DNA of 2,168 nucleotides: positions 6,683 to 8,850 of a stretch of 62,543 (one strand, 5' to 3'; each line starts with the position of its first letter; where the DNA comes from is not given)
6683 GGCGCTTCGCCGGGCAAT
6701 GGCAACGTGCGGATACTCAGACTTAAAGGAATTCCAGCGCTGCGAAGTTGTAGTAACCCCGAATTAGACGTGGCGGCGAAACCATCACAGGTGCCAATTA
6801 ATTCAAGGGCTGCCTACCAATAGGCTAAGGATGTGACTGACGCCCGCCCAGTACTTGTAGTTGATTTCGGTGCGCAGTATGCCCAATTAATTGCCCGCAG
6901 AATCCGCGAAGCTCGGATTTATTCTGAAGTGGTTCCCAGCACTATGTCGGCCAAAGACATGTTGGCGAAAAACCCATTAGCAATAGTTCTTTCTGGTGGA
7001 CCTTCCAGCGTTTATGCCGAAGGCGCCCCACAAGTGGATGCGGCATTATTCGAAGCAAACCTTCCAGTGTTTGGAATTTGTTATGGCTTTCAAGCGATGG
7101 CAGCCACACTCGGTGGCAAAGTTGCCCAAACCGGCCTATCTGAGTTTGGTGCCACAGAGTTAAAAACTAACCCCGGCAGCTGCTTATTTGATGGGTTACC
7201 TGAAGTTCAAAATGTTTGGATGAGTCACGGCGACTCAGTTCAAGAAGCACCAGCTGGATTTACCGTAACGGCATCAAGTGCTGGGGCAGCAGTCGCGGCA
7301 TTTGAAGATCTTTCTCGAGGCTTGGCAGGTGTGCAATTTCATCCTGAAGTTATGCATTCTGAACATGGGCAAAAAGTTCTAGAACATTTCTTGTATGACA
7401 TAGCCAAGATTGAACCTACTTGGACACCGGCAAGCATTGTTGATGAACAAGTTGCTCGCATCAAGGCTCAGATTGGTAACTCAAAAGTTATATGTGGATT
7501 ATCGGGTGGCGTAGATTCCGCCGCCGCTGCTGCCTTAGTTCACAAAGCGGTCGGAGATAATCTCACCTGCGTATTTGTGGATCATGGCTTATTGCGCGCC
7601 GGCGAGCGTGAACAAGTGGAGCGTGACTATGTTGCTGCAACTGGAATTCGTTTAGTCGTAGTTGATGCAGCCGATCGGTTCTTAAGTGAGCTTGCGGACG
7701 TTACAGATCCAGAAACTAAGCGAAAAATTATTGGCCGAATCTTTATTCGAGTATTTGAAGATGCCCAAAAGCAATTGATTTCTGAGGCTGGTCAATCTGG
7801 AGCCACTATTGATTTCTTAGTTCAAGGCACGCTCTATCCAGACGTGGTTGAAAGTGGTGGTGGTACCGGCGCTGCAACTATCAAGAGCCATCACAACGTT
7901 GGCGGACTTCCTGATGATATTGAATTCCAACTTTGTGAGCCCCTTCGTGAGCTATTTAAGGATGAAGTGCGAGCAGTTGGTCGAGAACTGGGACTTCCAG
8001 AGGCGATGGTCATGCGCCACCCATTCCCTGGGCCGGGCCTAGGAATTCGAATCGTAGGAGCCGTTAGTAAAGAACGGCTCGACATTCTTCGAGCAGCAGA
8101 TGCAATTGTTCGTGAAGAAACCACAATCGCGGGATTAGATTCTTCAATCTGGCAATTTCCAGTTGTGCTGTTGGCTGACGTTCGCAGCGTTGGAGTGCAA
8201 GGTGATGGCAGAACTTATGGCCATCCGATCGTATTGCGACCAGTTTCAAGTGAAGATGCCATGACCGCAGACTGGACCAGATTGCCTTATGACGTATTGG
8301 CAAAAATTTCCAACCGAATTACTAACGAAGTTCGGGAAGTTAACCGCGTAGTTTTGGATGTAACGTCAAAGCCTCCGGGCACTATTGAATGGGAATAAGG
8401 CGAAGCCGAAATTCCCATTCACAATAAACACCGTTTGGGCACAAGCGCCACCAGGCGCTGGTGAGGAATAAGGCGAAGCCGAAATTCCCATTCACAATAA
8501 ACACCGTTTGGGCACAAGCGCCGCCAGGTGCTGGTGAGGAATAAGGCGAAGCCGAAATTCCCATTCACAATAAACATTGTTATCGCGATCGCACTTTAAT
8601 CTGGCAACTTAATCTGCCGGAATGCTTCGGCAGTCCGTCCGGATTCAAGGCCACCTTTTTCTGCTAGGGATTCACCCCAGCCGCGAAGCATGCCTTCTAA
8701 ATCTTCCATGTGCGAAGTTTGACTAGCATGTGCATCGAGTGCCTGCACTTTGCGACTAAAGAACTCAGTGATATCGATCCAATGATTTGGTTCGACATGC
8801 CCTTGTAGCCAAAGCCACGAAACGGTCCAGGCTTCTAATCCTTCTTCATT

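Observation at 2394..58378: Recurrent architecture: gene 3' end, stop codon and hairpin tandemly reiterated downstream of three unrelated housekeeping genes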

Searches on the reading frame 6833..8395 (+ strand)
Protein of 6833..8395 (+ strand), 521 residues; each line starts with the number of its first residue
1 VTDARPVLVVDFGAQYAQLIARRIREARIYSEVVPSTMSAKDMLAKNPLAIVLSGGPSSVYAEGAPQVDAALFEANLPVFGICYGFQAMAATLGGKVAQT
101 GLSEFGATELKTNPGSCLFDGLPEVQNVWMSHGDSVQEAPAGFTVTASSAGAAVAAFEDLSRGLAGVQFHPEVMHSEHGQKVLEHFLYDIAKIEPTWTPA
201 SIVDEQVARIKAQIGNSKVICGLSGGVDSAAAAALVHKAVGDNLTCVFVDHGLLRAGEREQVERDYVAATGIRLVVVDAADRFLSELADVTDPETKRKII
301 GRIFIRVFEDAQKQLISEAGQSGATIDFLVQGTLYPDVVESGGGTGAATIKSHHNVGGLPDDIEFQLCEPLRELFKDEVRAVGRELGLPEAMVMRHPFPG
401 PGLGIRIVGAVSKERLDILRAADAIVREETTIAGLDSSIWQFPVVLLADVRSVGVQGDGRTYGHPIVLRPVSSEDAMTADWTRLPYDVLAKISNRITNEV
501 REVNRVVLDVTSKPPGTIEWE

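Call 15: find_related_loci(query=window:6833-8395:+, collection=genome_contigs, flank=7000)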
Query window:6833-8395:+ (521 aa) in genome_contigs; peptide patterns used: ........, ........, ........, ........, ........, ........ (x = any residue, [..] = any of these).
600 stretches matched a pattern (row limit reached: there are more); 597 encode a relative of the query (tblastn E <= 1e-3); the best 80 are kept; 80 distinct loci.
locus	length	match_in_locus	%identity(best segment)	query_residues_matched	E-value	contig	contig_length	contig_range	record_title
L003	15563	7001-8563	88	1-521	0e+0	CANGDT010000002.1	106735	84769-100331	MAG: Actinobacteria bacterium isolate Jr-25may17-92 genome assembly, contig: Jr-25may17-C118, whole genome shotgun seque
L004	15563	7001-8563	87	1-521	0e+0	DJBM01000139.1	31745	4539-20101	MAG TPA_asm: Actinobacteria bacterium UBA5976 UBA5976_contig_10456, whole genome shotgun sequence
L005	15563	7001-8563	85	1-521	0e+0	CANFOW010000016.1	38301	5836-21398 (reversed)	MAG: Actinobacteria bacterium isolate Jr-14may18-117 genome assembly, contig: Jr-14may18-C1652, whole genome shotgun seq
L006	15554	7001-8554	79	5-521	0e+0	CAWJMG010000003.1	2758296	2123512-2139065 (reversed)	MAG: uncultured Actinomycetes bacterium isolate MFD02832.bin.1.159 genome assembly, contig: contig_7793, whole genome sh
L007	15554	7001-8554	78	5-521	0e+0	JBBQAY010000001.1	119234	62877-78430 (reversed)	MAG: Candidatus Nanopelagicales bacterium isolate Co_metawrap_1425 Cmw_1425_k141_5009735_length_119234_cov_9.7317, whole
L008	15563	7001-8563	78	1-521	0e+0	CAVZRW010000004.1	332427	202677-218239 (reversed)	MAG: uncultured Actinomycetes bacterium isolate MFD00905.bin.2.38 genome assembly, contig: contig_23256, whole genome sh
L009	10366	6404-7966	74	2-521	0e+0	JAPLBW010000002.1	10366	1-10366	MAG: Actinomycetota bacterium isolate LacPavin_0419_WC53_MAG_58_7 LacPavin_0419_WC53_scaffold_283588, whole genome shotg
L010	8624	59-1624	75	1-521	0e+0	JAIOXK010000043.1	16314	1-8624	MAG: Candidatus Nanopelagicales bacterium isolate Tobar13.5m-G2 Tobar13-5m-C4061, whole genome shotgun sequence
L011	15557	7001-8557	74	4-521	0e+0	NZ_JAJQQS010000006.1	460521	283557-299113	Streptomyces albireticuli strain NRRL B1670 NODE_5_length_460521_cov_40.308744, whole genome shotgun sequence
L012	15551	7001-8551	74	1-521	0e+0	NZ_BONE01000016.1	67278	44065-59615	Asanoa siamensis strain NBRC 107932 sequence016, whole genome shotgun sequence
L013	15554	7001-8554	75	1-521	0e+0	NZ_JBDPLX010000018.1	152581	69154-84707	Micromonospora sp. B9E7 B9E7_contig_18, whole genome shotgun sequence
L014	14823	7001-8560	73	3-521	0e+0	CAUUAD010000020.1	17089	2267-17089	MAG TPA_asm: Rothia mucilaginosa isolate ERR10228874_bin.7_MetaWRAP_v1.3_MAG genome assembly, contig: ERZ21659630.780, w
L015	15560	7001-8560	73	3-521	0e+0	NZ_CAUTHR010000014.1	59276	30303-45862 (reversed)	MAG: Rothia mucilaginosa isolate SRR17301065_bin.28_MetaWRAP_v1.3_MAG ERZ14209524.77, whole genome shotgun sequence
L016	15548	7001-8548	74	7-521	0e+0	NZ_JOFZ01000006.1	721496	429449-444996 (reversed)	Streptomyces sp. NRRL F-5126 contig6.1, whole genome shotgun sequence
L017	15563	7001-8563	73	2-521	0e+0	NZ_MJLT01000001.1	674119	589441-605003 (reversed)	Arthrobacter sp. SW1 SW1_scaffold_1, whole genome shotgun sequence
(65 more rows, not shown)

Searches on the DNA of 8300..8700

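Call 70: search_rna_families(source=window, start=8300, end=8700, threshold=evalue, max_evalue=10)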
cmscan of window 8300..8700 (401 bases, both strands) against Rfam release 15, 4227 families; matches with E-value up to 10: 0.
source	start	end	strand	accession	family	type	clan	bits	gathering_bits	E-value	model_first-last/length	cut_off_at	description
